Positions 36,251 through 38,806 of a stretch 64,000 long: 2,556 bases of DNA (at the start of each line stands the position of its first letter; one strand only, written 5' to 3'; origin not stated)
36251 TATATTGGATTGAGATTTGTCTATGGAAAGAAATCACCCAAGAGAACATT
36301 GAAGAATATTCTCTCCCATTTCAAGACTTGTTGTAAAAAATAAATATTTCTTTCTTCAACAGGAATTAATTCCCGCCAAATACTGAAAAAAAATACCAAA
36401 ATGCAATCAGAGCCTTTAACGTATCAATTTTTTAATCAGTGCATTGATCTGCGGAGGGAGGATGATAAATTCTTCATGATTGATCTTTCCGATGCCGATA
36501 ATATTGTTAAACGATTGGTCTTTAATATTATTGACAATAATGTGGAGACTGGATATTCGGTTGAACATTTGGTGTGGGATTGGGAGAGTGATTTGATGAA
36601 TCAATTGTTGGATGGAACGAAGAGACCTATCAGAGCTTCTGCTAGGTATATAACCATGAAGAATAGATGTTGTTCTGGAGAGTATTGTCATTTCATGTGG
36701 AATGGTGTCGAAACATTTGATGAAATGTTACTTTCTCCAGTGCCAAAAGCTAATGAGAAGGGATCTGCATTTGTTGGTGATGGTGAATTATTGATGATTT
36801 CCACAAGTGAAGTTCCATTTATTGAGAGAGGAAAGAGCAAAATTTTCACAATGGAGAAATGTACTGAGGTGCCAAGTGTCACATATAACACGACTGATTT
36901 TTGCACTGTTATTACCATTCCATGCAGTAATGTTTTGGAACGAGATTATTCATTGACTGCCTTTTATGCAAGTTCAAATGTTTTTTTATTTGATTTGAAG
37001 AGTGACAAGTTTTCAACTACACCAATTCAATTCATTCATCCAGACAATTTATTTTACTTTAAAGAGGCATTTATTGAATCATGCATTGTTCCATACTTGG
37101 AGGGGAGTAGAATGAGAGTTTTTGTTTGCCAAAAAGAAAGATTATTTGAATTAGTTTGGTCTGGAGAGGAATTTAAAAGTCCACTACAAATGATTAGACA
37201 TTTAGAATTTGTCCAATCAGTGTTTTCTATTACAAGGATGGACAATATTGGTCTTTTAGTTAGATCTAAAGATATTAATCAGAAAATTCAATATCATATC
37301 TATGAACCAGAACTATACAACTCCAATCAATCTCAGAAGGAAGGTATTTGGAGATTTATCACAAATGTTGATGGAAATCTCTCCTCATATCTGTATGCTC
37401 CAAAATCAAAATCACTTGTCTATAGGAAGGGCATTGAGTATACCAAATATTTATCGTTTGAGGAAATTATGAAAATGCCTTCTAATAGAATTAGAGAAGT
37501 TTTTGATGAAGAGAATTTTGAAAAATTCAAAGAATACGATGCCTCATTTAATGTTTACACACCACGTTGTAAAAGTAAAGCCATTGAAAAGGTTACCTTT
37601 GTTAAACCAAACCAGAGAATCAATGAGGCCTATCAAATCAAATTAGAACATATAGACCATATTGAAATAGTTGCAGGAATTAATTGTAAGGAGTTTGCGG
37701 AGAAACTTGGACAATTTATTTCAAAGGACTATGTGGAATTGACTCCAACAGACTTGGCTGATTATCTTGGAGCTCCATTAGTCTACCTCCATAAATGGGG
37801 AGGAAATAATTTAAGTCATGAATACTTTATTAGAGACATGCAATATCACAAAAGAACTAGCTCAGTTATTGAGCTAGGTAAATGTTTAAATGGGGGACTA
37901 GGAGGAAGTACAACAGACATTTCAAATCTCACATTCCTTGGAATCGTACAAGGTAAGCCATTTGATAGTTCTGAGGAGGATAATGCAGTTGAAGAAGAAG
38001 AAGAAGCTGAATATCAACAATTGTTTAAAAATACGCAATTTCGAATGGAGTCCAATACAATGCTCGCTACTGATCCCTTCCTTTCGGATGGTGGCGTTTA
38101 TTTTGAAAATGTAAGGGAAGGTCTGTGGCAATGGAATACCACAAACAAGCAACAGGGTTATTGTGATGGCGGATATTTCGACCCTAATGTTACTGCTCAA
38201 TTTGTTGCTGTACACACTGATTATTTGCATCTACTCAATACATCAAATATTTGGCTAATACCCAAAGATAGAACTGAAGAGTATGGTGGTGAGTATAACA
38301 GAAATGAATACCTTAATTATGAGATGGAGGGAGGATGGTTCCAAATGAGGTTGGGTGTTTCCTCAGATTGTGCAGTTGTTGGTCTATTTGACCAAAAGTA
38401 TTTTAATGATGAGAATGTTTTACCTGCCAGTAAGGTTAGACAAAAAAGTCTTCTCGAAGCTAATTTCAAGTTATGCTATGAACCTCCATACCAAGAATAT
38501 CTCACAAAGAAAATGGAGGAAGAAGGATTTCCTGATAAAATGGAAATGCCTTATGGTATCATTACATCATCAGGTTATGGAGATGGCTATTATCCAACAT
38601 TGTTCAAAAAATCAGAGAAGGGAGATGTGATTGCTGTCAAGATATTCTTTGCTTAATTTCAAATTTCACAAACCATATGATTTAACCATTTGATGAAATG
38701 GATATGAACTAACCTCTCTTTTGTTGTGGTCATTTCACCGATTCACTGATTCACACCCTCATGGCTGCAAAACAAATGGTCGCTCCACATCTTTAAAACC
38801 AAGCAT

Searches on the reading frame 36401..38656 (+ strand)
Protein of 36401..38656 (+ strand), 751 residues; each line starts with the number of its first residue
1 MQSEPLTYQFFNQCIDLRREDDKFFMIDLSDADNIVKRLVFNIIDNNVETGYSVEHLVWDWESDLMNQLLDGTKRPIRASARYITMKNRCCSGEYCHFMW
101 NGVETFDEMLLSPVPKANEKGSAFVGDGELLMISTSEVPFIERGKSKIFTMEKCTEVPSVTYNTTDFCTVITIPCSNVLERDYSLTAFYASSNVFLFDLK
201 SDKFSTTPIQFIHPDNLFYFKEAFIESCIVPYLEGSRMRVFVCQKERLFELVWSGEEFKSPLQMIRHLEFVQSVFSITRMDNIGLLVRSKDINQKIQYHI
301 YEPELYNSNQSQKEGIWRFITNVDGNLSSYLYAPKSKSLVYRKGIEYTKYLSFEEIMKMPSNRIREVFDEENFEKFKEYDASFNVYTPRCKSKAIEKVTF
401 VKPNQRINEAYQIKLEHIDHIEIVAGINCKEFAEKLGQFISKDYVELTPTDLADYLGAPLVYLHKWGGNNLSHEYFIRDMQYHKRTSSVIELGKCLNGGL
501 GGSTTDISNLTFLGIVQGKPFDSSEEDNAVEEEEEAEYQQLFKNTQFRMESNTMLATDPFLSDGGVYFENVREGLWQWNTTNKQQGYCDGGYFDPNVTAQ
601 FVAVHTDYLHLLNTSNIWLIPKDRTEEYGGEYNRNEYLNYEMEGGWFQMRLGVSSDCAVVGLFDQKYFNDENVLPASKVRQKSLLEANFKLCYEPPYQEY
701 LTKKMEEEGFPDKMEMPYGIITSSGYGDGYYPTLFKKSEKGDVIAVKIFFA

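Call 50: search_protein_families(library=pfam, proteins=[window:36401-38656:+], max_evalue=0.0001)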
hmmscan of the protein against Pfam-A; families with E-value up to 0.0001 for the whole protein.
window:36401-38656:+ (751 aa): 1 family
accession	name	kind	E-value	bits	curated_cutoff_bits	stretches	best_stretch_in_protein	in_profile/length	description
PF14025.11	DUF4241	-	8.5e-23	81.9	27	1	547-747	1-188/189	Protein of unknown function (DUF4241)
